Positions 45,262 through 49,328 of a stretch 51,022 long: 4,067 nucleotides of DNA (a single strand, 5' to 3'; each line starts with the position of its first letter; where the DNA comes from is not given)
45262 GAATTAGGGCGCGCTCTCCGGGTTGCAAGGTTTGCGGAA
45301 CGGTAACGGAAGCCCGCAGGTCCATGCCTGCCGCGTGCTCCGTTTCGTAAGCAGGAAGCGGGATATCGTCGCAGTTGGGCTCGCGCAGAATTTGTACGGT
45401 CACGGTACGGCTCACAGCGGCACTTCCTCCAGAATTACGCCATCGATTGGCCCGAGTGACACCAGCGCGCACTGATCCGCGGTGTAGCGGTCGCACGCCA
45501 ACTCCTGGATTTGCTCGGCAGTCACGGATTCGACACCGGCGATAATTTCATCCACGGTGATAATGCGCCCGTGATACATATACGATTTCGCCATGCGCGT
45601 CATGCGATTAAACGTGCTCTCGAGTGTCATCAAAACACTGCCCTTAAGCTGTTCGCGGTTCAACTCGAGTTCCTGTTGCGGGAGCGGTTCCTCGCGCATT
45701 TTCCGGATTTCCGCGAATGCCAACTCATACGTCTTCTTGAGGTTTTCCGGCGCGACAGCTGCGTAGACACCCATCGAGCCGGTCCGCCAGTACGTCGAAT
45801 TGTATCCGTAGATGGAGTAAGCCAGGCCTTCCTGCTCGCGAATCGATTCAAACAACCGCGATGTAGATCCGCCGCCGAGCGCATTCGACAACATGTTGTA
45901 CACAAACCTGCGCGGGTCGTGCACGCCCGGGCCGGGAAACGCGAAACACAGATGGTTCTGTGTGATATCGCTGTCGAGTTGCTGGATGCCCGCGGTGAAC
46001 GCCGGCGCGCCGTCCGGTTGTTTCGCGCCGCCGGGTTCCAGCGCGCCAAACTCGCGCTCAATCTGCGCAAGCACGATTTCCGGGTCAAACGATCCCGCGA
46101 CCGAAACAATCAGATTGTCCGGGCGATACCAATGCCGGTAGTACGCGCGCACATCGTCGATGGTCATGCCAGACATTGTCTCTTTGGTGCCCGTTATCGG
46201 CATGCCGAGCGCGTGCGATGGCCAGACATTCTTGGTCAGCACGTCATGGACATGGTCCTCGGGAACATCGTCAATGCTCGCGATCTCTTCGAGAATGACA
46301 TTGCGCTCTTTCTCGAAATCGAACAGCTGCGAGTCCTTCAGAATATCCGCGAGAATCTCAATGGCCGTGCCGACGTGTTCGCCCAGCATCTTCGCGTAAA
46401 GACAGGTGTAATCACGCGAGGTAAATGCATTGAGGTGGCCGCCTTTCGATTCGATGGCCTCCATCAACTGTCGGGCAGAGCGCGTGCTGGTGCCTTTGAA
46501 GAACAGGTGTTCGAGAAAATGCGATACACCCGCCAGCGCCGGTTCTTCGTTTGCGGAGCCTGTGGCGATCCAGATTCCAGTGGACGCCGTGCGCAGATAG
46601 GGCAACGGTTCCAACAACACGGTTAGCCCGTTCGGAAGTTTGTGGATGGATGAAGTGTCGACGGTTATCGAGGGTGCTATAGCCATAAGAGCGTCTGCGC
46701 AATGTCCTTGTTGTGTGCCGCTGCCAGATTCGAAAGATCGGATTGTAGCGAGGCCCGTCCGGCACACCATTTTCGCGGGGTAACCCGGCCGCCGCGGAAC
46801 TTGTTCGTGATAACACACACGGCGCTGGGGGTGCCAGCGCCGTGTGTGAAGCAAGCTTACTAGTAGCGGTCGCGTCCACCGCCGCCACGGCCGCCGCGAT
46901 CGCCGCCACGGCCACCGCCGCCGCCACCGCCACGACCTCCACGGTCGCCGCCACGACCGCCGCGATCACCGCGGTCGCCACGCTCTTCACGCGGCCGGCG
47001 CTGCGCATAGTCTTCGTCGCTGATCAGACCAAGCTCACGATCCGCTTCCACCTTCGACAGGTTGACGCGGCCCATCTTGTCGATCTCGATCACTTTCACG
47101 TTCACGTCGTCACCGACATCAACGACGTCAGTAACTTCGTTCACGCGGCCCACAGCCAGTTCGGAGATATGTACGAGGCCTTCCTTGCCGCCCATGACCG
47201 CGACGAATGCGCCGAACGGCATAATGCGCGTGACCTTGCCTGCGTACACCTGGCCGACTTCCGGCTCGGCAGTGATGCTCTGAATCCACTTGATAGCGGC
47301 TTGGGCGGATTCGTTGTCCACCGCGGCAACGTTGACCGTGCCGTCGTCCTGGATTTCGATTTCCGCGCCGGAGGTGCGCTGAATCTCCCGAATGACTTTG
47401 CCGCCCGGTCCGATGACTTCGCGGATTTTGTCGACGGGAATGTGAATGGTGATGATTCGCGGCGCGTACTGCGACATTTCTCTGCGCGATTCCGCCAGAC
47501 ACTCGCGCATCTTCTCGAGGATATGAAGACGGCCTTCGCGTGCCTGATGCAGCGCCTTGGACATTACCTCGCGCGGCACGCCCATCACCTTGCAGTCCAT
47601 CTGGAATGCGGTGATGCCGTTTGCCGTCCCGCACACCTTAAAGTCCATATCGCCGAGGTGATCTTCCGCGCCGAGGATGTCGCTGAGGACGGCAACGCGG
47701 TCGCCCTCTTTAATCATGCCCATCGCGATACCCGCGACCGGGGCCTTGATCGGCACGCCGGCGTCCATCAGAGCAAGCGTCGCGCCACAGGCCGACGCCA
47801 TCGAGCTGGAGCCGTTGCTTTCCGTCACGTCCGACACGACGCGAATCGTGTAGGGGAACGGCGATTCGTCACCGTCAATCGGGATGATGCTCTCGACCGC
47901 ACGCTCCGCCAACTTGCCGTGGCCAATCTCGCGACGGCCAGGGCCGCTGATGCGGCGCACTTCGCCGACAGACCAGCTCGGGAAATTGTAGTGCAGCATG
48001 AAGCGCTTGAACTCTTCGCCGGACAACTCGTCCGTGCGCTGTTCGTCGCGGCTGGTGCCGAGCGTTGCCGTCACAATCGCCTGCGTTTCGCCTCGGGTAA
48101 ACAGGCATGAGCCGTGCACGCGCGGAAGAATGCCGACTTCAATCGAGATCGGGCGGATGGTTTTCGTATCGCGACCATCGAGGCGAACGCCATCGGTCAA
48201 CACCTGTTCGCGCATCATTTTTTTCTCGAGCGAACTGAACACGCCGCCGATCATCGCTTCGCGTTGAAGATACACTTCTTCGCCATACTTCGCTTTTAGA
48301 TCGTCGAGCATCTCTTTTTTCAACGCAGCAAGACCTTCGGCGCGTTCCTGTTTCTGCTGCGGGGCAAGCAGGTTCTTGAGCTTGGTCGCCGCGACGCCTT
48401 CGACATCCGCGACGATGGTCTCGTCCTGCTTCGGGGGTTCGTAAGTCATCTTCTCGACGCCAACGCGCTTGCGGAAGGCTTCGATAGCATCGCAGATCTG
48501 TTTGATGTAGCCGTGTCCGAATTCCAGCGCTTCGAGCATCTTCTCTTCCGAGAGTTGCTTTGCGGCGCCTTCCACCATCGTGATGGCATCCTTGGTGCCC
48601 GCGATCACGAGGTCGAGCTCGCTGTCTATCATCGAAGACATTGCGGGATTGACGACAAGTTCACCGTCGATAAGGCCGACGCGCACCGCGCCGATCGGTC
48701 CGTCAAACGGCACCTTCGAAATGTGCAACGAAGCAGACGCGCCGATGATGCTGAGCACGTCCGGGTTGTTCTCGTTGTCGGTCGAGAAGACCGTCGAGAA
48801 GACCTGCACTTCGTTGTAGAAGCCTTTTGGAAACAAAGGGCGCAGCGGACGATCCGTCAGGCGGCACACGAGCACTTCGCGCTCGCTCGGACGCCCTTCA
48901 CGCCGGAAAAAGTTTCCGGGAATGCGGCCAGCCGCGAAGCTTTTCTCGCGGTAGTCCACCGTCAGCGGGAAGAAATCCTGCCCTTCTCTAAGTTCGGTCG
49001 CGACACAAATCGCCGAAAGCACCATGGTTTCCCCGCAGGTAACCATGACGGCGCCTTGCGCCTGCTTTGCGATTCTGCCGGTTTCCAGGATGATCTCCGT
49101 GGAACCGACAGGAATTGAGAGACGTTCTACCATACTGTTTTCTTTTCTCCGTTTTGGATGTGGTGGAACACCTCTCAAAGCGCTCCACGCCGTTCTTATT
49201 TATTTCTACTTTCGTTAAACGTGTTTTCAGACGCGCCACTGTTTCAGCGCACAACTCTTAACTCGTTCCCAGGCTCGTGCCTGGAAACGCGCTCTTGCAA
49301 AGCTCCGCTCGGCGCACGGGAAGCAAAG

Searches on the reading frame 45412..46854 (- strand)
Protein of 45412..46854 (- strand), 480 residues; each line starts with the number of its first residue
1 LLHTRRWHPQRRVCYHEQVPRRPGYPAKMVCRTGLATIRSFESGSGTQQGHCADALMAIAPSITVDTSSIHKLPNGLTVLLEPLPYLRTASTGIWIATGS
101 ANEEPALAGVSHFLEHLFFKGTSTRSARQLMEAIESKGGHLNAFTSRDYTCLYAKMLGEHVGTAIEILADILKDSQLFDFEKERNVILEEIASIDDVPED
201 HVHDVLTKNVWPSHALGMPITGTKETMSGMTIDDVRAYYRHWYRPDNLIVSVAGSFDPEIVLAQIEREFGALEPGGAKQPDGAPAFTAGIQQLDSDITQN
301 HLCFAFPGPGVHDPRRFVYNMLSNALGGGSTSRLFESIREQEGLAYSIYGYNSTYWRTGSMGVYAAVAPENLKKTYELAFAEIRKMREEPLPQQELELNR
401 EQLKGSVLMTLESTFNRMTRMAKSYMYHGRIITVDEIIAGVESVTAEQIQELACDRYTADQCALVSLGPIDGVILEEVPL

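Call 74: search_protein_families(library=pfam, proteins=[window:45412-46854:-], max_evalue=0.00001)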
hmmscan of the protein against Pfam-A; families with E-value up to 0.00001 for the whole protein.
window:45412-46854:- (480 aa): 2 families
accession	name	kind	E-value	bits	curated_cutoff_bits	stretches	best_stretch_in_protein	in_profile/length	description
PF05193.26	Peptidase_M16_C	-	6.6e-44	150.4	23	1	230-403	2-181/181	Peptidase M16 inactive domain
PF00675.25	Peptidase_M16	-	5.7e-39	133.8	22.3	1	79-223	2-148/149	Insulinase (Peptidase family M16)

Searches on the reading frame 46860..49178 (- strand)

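Call 74: search_protein_families(library=pfam, proteins=[window:46860-49178:-], max_evalue=0.00001)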
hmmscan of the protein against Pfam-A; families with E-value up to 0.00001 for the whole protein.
window:46860-49178:- (772 aa): 5 families
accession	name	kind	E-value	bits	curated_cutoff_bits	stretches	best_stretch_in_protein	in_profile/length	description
PF01138.27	RNase_PH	-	1.3e-61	207.2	25.5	2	28-157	4-130/130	3' exoribonuclease family, domain 1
PF03725.20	RNase_PH_C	-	5.5e-22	77.9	20.8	1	160-222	1-65/67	3' exoribonuclease family, domain 2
PF00575.29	S1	-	3.4e-17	63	22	1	638-708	1-72/74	S1 RNA binding domain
PF03726.19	PNPase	-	7.4e-14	52.4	24.6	1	255-337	2-81/81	Polyribonucleotide nucleotidyltransferase, RNA binding domain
PF00013.35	KH_1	-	2.3e-11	43.7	21.5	1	576-633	2-65/66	KH domain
